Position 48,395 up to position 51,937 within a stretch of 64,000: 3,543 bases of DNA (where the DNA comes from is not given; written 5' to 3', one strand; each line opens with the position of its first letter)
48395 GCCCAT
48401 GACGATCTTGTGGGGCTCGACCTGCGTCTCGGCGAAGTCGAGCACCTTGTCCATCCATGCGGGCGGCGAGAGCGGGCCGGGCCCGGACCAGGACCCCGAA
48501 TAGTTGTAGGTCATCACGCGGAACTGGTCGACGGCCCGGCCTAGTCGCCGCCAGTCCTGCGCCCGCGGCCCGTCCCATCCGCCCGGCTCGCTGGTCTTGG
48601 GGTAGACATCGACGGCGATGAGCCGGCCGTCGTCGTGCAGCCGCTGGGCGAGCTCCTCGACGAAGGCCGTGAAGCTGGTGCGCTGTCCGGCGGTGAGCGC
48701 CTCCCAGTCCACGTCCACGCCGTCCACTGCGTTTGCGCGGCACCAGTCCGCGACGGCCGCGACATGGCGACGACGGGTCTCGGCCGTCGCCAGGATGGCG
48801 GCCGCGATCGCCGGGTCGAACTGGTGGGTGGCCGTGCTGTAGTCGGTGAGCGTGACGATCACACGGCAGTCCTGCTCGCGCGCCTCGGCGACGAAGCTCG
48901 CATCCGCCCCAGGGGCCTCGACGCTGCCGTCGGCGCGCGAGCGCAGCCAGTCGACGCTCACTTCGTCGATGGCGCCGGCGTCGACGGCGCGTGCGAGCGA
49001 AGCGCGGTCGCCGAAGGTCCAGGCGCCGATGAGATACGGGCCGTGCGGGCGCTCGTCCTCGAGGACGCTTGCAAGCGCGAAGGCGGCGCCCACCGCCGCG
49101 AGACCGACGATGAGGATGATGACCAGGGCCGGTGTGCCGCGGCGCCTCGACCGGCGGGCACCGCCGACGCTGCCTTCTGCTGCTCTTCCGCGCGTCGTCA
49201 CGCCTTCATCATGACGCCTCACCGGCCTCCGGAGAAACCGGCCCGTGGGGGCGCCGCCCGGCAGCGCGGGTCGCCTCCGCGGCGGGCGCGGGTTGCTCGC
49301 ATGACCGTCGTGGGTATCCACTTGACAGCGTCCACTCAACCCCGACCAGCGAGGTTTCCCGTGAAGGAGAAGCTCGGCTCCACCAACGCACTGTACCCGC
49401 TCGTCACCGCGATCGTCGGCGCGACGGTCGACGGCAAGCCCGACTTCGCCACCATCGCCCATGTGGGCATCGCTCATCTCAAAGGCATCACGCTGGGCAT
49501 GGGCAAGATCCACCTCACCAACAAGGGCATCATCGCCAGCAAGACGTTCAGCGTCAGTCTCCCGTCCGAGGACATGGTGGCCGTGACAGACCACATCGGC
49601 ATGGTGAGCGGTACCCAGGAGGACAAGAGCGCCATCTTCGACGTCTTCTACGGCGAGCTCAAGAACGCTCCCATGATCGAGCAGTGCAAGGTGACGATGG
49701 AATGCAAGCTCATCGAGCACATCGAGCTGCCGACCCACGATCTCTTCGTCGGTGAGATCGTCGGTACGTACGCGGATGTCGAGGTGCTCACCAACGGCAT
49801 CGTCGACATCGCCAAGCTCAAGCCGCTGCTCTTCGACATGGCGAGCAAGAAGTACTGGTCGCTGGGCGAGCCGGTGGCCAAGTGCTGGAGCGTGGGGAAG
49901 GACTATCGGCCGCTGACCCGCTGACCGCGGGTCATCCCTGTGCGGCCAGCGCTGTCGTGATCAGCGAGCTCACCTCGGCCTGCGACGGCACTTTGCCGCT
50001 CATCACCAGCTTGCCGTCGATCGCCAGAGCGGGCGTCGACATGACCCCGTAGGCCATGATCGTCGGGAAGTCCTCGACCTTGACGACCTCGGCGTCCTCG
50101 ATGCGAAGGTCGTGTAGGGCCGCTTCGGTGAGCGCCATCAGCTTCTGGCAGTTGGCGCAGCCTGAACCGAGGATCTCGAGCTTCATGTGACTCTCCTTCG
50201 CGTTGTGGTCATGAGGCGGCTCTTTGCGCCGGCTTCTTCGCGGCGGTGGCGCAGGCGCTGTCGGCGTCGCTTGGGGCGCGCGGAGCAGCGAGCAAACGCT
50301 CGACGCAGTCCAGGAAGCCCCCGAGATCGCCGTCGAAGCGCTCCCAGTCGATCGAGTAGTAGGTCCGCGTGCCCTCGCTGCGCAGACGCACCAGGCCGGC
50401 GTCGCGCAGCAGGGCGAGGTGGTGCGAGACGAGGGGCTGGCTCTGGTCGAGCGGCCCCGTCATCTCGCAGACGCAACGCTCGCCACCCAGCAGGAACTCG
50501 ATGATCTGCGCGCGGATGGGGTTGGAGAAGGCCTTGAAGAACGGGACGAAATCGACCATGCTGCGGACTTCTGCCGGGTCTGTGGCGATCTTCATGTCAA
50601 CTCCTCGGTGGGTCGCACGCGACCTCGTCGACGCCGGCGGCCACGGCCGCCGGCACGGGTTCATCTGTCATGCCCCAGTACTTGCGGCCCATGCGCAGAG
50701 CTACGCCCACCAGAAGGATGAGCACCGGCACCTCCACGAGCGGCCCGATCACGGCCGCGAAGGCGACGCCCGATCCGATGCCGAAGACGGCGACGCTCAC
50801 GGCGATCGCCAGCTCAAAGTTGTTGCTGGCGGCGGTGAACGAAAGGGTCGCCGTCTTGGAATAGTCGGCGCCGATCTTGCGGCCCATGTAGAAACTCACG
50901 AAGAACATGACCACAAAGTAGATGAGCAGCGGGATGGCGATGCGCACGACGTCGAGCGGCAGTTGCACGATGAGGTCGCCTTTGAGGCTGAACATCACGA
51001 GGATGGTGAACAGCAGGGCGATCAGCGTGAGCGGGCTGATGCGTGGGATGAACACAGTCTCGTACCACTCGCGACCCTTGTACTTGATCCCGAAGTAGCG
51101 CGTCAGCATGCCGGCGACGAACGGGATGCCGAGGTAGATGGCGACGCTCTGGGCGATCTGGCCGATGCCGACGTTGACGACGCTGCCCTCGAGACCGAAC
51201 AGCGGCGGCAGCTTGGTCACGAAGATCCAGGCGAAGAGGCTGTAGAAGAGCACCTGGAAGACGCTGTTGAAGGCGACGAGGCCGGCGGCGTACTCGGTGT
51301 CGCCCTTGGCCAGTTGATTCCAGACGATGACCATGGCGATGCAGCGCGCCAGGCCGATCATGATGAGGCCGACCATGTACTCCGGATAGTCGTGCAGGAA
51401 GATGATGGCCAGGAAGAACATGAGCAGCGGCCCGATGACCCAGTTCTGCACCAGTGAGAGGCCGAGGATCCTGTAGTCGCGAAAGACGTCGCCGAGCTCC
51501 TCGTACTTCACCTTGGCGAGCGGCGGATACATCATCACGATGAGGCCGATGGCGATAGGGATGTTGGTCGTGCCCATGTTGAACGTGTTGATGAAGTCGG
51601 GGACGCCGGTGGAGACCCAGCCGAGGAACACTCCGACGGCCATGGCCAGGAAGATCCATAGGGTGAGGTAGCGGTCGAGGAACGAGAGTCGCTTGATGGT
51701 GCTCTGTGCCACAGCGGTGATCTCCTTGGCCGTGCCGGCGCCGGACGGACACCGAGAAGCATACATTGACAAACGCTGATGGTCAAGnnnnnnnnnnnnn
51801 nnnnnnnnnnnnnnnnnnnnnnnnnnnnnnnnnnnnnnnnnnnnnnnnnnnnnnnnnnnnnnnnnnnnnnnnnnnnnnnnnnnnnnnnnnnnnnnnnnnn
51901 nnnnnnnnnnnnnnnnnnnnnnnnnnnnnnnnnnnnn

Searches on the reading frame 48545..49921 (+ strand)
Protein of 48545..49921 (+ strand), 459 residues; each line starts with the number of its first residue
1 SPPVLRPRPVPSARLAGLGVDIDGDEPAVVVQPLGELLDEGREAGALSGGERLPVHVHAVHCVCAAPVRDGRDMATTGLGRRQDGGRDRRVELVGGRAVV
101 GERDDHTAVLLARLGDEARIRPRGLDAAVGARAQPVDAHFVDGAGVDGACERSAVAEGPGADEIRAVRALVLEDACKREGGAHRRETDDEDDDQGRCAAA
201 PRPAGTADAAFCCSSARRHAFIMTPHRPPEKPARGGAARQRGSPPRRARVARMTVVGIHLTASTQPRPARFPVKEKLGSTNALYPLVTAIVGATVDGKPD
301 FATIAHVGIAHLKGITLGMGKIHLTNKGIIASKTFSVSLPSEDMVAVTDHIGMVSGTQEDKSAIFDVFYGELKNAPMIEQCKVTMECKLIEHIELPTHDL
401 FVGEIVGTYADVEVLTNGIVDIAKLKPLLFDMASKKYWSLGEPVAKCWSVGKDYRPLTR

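Call 31: search_protein_families(library=pfam, proteins=[window:48545-49921:+], max_evalue=0.00001)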
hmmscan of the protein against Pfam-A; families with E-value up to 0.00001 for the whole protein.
window:48545-49921:+ (459 aa): 1 family
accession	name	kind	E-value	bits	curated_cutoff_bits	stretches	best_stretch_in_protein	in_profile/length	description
PF01613.24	Flavin_Reduct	-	4.6e-17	63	27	1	284-417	4-140/153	Flavin reductase like domain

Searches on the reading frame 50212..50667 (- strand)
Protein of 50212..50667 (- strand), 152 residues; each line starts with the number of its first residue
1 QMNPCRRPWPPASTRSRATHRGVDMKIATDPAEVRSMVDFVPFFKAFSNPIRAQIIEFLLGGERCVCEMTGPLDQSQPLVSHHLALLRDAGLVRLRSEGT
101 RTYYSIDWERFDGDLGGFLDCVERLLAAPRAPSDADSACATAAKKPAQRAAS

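Call 31: search_protein_families(library=pfam, proteins=[window:50212-50667:-], max_evalue=0.00001)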
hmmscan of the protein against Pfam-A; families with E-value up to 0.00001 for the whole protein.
window:50212-50667:- (152 aa): 1 family
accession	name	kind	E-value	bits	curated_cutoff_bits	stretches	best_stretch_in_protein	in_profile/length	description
PF01022.26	HTH_5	-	3.3e-14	52.9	22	1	49-94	1-46/47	Bacterial regulatory protein, arsR family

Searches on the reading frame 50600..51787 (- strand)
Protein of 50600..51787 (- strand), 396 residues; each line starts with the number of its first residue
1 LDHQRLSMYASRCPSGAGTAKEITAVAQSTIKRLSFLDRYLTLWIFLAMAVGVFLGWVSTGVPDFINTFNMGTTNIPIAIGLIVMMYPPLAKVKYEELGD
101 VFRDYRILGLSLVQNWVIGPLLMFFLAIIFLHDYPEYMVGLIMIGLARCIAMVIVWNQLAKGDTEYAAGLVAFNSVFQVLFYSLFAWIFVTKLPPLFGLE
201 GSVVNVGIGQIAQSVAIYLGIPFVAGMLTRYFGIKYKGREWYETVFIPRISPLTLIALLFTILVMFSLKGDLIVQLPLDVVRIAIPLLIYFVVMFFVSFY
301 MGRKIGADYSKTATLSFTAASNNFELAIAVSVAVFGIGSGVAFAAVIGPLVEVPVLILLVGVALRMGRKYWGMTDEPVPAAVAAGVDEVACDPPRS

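Call 31: search_protein_families(library=pfam, proteins=[window:50600-51787:-], max_evalue=0.00001)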
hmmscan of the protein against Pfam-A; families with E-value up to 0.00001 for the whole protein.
window:50600-51787:- (396 aa): 1 family
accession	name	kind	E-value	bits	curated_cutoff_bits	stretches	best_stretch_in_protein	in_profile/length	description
PF01758.21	SBF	-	3.4e-62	210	24.3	1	79-275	1-190/191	Sodium Bile acid symporter family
